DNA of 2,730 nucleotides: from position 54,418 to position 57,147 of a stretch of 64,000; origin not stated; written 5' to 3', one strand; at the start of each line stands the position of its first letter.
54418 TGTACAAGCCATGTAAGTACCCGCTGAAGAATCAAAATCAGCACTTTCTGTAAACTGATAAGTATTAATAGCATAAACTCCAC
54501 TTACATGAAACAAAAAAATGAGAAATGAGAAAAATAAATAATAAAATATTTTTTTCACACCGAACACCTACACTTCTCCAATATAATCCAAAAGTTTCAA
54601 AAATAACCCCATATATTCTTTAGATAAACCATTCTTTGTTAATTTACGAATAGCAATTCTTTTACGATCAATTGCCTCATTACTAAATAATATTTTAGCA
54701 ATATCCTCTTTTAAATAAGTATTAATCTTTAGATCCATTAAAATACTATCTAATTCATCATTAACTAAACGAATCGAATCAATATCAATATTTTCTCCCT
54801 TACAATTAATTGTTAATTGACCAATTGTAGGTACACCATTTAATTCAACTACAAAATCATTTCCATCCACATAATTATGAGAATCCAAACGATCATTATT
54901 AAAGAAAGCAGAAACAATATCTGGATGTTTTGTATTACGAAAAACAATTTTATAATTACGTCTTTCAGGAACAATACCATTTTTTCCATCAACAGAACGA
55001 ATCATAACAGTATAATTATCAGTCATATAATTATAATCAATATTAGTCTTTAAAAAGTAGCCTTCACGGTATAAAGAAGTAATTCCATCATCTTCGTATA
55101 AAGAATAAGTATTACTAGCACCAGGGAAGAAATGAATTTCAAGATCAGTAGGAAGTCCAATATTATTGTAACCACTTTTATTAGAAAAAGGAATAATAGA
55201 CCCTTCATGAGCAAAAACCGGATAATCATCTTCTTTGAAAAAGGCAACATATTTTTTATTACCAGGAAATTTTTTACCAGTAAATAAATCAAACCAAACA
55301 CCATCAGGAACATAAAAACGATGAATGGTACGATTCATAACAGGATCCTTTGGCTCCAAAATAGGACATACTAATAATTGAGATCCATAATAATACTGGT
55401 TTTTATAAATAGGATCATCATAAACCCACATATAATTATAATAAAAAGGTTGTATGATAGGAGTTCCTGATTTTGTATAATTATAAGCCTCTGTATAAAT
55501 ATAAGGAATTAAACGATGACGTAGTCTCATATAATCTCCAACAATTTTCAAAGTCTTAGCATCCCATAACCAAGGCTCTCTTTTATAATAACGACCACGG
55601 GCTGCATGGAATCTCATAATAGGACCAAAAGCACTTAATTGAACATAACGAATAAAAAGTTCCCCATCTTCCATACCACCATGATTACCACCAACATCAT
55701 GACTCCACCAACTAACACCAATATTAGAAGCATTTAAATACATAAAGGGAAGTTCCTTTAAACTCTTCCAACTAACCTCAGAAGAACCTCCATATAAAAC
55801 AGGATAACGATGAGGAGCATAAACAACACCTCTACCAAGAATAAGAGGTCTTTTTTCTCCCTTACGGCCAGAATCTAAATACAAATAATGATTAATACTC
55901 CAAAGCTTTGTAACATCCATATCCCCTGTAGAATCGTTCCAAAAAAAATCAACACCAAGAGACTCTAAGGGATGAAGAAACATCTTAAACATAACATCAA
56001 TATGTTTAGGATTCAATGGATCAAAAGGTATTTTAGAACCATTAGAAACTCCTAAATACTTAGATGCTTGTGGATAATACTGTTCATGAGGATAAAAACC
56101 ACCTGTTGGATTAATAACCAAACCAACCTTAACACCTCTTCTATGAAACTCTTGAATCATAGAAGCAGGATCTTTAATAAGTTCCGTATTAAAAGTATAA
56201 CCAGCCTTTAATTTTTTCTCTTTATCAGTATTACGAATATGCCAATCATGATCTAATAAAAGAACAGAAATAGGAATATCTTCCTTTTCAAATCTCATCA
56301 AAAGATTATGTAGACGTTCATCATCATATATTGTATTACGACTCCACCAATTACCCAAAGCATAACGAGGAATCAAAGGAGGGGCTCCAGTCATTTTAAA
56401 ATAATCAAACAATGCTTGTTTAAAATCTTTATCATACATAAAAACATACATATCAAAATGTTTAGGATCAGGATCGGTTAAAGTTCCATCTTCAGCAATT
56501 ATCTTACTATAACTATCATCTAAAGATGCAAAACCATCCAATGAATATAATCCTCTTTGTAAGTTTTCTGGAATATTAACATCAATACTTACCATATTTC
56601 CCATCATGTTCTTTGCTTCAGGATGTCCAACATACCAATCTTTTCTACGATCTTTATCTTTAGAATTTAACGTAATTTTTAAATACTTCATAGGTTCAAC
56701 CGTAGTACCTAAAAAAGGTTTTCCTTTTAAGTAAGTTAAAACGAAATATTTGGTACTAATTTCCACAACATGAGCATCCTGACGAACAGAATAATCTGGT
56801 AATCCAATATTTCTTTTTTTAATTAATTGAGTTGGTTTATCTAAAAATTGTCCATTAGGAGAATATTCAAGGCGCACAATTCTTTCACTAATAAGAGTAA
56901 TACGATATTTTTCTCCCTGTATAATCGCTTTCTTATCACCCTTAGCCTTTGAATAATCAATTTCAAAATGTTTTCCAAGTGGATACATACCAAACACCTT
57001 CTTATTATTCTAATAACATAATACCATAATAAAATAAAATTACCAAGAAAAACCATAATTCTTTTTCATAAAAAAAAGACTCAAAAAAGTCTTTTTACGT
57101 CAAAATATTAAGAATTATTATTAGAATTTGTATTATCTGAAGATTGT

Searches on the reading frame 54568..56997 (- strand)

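Call 6: search_protein_families(library=pfam, proteins=[window:54568-56997:-], max_evalue=0.001)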
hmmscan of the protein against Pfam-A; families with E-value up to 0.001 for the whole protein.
window:54568-56997:- (809 aa): 3 families
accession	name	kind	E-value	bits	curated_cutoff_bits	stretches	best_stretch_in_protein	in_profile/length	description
PF01055.32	Glyco_hydro_31_2nd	-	1.7e-51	175.9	23.5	1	206-502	1-327/328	Glycosyl hydrolases family 31 TIM-barrel domain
PF21365.3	Glyco_hydro_31_3rd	-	5.1e-16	59.4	24.4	1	511-602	1-87/87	Glycosyl hydrolase family 31 C-terminal domain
PF17137.9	DUF5110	-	1.3e-11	44.8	27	1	619-688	2-70/71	Domain of unknown function (DUF5110)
